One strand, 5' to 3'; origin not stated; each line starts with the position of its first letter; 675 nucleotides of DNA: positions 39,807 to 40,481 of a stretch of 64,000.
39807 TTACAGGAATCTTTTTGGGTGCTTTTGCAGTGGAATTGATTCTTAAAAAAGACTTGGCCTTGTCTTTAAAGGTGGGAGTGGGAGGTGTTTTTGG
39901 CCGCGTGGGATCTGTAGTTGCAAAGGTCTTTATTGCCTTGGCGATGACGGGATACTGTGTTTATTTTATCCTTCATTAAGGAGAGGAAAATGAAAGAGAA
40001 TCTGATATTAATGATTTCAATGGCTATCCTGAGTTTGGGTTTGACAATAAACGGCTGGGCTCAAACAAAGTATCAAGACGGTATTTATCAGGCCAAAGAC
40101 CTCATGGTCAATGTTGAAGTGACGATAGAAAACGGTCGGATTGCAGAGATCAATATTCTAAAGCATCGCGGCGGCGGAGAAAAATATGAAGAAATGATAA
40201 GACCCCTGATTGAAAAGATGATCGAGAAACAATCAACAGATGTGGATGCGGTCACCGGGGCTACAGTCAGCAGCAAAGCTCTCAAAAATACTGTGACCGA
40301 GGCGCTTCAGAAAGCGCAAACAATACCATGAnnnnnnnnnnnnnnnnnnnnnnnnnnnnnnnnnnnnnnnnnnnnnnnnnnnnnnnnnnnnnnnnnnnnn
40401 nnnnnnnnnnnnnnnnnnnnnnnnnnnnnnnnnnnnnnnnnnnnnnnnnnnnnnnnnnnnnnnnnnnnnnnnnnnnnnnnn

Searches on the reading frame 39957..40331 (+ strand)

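Call 61: search_protein_families(library=pfam, proteins=[window:39957-40331:+], max_evalue=0.0001)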
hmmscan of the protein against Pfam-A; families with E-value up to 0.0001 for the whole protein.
window:39957-40331:+ (124 aa): 1 family
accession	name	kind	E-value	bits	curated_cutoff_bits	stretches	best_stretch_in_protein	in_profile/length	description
PF04205.19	FMN_bind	-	6.2e-13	49.6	22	1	51-118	6-77/77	FMN-binding domain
